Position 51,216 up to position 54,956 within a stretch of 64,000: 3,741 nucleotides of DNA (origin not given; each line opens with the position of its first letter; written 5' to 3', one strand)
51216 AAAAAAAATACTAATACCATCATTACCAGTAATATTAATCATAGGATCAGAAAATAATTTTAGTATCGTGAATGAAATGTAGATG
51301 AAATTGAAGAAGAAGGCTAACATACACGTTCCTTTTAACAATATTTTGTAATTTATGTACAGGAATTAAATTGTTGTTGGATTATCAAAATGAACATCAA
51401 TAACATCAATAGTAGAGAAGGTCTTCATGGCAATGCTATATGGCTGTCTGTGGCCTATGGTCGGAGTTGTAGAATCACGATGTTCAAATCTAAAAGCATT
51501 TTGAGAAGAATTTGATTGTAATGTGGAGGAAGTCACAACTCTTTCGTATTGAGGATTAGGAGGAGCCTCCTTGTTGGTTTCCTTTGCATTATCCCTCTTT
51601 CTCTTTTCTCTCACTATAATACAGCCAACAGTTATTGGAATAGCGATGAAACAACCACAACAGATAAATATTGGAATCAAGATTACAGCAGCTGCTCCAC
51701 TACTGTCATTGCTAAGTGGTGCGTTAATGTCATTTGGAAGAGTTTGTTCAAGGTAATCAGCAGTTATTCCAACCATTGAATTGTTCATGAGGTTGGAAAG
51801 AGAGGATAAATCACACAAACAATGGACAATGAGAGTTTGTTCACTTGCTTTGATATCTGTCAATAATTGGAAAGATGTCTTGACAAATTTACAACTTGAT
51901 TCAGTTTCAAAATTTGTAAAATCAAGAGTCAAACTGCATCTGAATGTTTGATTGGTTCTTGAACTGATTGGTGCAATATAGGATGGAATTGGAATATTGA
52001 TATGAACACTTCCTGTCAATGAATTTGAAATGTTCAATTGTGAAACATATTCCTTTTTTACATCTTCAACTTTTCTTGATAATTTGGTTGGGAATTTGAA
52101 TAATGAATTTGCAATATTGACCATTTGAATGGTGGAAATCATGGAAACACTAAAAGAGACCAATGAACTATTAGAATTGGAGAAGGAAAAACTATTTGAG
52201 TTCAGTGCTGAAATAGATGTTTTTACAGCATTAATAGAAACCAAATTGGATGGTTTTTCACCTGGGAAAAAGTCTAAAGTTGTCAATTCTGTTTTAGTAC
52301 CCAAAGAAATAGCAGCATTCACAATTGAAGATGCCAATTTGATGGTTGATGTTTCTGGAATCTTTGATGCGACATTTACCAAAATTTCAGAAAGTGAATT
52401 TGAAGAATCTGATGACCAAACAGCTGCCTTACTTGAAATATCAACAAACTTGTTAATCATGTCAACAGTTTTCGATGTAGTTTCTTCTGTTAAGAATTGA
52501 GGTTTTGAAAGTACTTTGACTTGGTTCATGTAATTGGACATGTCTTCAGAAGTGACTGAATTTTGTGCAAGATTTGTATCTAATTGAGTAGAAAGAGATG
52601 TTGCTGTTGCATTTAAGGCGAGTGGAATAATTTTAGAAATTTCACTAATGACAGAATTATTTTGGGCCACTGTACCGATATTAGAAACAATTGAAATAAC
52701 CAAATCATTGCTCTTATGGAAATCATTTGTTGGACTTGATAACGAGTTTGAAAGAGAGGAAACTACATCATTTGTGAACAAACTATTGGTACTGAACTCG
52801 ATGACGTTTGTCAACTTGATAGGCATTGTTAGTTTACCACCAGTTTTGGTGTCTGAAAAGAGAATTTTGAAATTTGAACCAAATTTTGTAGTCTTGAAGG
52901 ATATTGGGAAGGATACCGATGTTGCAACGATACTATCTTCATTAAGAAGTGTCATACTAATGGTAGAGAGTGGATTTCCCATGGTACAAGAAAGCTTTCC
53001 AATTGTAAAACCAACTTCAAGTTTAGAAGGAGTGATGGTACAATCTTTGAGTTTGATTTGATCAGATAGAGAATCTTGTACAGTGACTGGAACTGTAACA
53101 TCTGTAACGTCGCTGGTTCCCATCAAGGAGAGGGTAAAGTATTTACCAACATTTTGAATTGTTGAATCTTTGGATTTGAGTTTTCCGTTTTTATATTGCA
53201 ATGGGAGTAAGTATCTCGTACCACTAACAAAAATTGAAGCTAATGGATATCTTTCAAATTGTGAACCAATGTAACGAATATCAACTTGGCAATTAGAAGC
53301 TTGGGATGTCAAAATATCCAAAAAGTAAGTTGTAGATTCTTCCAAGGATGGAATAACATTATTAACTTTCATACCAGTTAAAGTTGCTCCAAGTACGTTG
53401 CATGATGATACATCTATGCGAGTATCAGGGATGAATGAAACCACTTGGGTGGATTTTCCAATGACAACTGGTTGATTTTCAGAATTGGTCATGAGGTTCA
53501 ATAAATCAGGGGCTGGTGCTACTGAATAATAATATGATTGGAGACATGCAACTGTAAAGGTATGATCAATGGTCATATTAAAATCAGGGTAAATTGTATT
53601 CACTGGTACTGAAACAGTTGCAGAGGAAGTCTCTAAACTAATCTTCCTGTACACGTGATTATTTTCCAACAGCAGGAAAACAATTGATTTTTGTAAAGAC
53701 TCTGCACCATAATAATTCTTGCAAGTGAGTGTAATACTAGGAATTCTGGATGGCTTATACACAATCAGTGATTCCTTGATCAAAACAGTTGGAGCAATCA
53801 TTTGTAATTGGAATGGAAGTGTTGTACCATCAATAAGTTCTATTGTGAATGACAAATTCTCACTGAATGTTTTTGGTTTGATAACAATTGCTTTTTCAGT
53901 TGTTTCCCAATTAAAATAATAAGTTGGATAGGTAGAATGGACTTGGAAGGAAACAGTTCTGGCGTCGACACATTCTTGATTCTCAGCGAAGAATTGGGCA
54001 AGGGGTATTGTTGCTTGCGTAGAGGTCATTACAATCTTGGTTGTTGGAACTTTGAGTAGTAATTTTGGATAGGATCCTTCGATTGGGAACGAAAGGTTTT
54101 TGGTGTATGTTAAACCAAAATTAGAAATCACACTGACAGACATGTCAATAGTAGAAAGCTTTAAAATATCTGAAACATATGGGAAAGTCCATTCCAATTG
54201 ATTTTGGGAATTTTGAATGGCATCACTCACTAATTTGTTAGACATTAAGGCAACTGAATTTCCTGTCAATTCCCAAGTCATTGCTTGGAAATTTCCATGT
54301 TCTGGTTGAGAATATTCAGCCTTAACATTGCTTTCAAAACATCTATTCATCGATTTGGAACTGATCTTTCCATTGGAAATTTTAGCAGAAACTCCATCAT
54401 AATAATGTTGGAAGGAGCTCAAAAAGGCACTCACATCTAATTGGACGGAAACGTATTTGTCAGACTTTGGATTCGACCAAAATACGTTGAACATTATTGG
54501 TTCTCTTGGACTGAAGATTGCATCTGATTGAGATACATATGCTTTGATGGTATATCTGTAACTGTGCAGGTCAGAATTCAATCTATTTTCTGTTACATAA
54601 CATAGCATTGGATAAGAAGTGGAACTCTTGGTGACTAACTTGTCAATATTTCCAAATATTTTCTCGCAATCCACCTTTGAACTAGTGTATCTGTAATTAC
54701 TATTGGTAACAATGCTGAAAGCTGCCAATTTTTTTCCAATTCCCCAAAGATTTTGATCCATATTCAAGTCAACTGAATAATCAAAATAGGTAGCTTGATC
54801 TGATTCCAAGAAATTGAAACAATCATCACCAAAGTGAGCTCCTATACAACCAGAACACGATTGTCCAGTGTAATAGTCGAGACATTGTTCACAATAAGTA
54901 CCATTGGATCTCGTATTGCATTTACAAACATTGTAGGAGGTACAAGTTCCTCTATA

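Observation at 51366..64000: Head-to-head pair of diverged paralogous genes for giant EGF-repeat receptor-like glycoproteins sharing one promoter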

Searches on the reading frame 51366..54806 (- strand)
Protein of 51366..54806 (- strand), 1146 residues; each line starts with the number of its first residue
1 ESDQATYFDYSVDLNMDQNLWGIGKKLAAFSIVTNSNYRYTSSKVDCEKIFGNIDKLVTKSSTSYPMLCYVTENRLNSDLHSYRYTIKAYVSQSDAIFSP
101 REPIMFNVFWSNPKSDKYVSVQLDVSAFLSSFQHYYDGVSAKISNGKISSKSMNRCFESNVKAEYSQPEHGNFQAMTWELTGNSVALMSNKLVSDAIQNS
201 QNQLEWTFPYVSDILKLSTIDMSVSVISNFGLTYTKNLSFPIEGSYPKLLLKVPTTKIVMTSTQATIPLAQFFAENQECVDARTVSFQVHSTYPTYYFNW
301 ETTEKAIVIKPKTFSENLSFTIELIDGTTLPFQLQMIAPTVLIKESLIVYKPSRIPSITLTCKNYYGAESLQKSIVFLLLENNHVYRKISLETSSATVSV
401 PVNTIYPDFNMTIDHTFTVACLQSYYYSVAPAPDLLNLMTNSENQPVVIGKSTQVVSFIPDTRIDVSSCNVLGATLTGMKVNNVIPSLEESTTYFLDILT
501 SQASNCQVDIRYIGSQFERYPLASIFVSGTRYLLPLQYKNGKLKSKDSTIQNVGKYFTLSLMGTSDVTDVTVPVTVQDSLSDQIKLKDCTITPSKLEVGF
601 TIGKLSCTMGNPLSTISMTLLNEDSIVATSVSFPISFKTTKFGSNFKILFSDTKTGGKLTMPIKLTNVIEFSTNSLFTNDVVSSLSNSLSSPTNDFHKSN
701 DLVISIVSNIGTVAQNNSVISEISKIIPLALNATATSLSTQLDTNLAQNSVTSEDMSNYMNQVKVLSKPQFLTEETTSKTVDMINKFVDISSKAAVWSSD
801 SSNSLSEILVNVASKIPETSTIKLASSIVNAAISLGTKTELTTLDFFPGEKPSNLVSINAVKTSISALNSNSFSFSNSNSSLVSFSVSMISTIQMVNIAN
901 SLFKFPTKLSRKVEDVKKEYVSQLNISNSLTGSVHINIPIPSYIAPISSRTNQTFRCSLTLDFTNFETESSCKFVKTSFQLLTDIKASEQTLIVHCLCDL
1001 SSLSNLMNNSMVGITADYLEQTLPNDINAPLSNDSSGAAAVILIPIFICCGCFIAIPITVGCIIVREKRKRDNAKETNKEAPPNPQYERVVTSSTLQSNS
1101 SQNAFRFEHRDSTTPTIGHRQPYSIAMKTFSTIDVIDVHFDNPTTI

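Call 36: search_protein_representatives(alignment_id=A1)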
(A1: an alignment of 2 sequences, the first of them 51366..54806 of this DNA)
Query: 2 sequences, 1165 profile positions. Proteins with E-value up to 0.001 (for the whole library): 3; up to 1e-10: 3; up to 1e-30: 2. The best 3 are listed.
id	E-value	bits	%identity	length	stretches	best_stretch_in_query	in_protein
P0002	0.0e+00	2216.8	-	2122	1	1-1150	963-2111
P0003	2.1e-81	290.7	-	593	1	578-1144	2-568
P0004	1.1e-11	59.7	-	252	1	236-420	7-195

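Call 38: find_encoding_contigs(protein=P0002, flank=10000, max_places=5)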
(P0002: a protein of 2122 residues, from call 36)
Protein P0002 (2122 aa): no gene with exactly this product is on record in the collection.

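Call 39: find_encoding_contigs(protein=P0003, flank=10000, max_places=5)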
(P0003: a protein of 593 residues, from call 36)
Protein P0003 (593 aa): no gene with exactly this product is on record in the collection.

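Call 40: list_cluster_members(proteins=[P0002, P0003, P0004])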
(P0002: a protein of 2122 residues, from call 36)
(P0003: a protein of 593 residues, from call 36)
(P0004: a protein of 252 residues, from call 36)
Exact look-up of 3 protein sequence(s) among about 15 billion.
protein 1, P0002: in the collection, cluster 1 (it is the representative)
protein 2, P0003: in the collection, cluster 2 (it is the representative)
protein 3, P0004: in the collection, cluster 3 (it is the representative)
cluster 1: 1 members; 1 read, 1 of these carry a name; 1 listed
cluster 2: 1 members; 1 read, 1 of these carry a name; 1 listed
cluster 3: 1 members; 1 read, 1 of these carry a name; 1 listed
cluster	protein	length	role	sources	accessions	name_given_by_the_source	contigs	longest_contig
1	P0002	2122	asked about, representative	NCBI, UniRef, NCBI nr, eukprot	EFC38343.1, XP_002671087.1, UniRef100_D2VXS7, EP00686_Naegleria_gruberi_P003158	predicted protein [Naegleria gruberi] | Predicted protein n=1 Tax=Naegleria gruberi TaxID=5762 RepID=D2VXS7_NAEGR | uncharacterized protein NAEGRDRAFT_73856 [Naegleria gruberi]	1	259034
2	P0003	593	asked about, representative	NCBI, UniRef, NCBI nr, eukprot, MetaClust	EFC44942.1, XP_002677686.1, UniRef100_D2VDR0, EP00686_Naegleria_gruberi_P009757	predicted protein [Naegleria gruberi] | Predicted protein n=1 Tax=Naegleria gruberi TaxID=5762 RepID=D2VDR0_NAEGR | uncharacterized protein NAEGRDRAFT_67008 [Naegleria gruberi]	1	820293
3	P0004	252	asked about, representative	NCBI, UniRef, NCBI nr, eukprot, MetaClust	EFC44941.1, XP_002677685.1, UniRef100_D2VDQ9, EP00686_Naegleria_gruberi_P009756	predicted protein [Naegleria gruberi] | Predicted protein n=1 Tax=Naegleria gruberi TaxID=5762 RepID=D2VDQ9_NAEGR | uncharacterized protein NAEGRDRAFT_67007 [Naegleria gruberi]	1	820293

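Call 82: search_solved_structures(query=A1, max_evalue=10)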
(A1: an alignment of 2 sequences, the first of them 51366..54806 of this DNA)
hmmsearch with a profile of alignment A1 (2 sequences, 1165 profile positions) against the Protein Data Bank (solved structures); distinct sequences matched with E-value up to 10: 1.
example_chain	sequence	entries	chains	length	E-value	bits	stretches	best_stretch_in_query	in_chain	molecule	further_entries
4jga_A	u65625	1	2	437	0.5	11.2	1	869-906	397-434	3-oxoacyl-[acyl-carrier-protein] synthase 2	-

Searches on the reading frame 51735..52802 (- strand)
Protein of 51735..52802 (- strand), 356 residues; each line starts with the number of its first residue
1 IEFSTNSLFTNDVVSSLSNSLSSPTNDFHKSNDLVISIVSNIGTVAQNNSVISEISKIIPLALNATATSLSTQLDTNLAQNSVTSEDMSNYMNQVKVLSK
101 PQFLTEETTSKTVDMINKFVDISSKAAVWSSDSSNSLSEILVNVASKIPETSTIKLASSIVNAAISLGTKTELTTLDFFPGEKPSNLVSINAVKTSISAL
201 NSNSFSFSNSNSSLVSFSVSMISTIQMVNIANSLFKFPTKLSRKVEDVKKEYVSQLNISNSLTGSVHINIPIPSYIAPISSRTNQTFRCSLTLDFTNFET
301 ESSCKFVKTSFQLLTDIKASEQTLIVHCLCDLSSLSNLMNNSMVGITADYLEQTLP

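Call 47: search_solved_structures(query=A3, max_evalue=10)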
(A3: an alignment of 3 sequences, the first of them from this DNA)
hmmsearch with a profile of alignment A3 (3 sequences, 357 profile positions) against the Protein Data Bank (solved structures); distinct sequences matched with E-value up to 10: 3.
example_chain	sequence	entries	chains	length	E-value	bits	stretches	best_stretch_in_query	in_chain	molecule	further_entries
7yjl_A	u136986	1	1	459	0.11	14.9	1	244-292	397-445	Major capsid protein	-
7lkm_A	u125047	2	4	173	1.5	11.1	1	139-226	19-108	Pilus biogenesis protein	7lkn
7n8y_A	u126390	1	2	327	3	10.2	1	137-203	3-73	Phenylalanine--tRNA ligase alpha subunit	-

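Call 48: search_protein_families(library=pfam, proteins=[window:51735-52802:-], max_evalue=10)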
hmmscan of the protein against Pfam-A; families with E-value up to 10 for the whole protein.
seq(356 aa): 0 families

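Call 53: predict_structure(alignment_id=A3)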
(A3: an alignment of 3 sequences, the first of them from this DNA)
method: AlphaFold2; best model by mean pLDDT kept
length: 356 residues; sequences in the alignment: 3
mean_pLDDT: 54.2   pTM: 0.52
mean pLDDT of the five models: 54.2, 52.9, 51.8, 51.5, 51.4
residues with pLDDT >= 90: 0; 70-90: 90; 50-70: 96; < 50: 170
segments of 3 or more residues with pLDDT < 50: 1-7, 44-48, 168-263, 273-286, 293-303, 305-323, 337-344, 349-356
pLDDT, mean of each block of 10 residues (from residue 1): 44 66 56 68 52 67 71 73 81 85 83 86 77 80 77 66 54 42 34 26 27 38 31 36 29 39 52 46 47 44 46 32 52 51 48 39
secondary structure, 60 per line:
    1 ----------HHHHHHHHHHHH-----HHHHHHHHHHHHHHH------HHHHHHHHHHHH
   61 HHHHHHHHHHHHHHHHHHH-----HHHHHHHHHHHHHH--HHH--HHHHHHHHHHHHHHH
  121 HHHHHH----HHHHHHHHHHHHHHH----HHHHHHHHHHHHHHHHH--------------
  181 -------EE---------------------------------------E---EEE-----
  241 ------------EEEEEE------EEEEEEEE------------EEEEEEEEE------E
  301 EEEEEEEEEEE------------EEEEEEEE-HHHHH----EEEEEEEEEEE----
elements in order: H11-22 H28-42 H49-79 H85-98 H106-126 H131-145 H150-166 E233-235 E253-258 E265-272 E285-293 E300-311 E324-331 H333-337 E342-352

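Call 60: find_related_loci(query=A3, collection=metagenome_contigs, flank=8000)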
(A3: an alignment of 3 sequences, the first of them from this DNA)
Query A3 (356 aa) in metagenome_contigs; peptide patterns used: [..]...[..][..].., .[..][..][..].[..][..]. (x = any residue, [..] = any of these).
600 stretches matched a pattern, but none encodes a relative of the query by tblastn (E <= 1e-3).

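Call 65: fold_search(model_id=the predicted structure, library=pdb)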
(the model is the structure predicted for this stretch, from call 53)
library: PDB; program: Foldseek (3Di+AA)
matches with E <= 10: 788; with E <= 0.001: 1
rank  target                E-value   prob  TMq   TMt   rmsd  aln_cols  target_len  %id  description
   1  4dlo_B                1.6e-04  1.00  0.38  0.40   7.9       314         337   13  Crystal structure of the GAIN and HormR domains of brain angiogenesis inhibitor 3 (BAI3) (released 2012-02-22)
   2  4dlo_A                2.3e-03  1.00  0.34  0.35  13.3       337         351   12  Crystal structure of the GAIN and HormR domains of brain angiogenesis inhibitor 3 (BAI3) (released 2012-02-22)
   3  8zal_A                2.8e-02  0.28  0.16  0.16  33.6       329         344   10  EmrAB-TolC MFS-type tripartite multidrug efflux pump EA (released 2025-04-30)
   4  8oek                  3.5e-02  0.89  0.32  0.32  10.2       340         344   12  Crystal structure of the HormR-GAIN domains of adhesion GPCR ADGRB2 (BAI2) in the uncleaved state (released 2023-05-31)
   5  8g9j                  4.9e-02  0.98  0.23  0.38   8.4       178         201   10  Geometrically programmable nanomaterial construction using regularized protein building blocks (released 2024-03-13)
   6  5k7v_A                5.2e-02  0.94  0.24  0.28   7.6       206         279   14  Computational Design of Self-Assembling Cyclic Protein Homooligomers (released 2017-04-12)
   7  3woz_B                5.7e-02  0.72  0.17  0.24  11.3       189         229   10  Crystal structure of CLASP2 TOG domain (TOG3) (released 2015-05-27)
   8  6xr2_F                7.0e-02  0.97  0.26  0.48   6.2       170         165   13  Computationally designed right-handed alpha/alpha homotrimeric toroid with 3 repeats per subunit (released 2021-07-14)
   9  6e9r_A                7.4e-02  0.82  0.19  0.33  10.3       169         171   12  DHF46 filament (released 2018-11-21)
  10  9mg8_B                7.4e-02  0.41  0.14  0.14  18.6       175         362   12  Crystal Structure of b-iTHR-110 (released 2025-12-17)
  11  4dk0                  7.8e-02  0.25  0.16  0.17  25.3       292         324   11  Crystal structure of MacA from Actinobacillus actinomycetemcomitans (released 2012-03-07)
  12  6xr2_C                9.0e-02  0.96  0.26  0.46   6.4       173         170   13  Computationally designed right-handed alpha/alpha homotrimeric toroid with 3 repeats per subunit (released 2021-07-14)
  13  5cwb                  9.0e-02  0.63  0.16  0.24  11.5       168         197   11  Crystal structure of de novo designed helical repeat protein DHR4 (released 2015-12-16)
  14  8g9k_B                9.5e-02  0.85  0.19  0.31   9.7       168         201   11  Geometrically programmable nanomaterial construction using regularized protein building blocks (released 2024-03-13)
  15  6e9y_A                1.0e-01  0.92  0.27  0.38   6.7       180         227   12  DHF38 filament (released 2018-11-21)
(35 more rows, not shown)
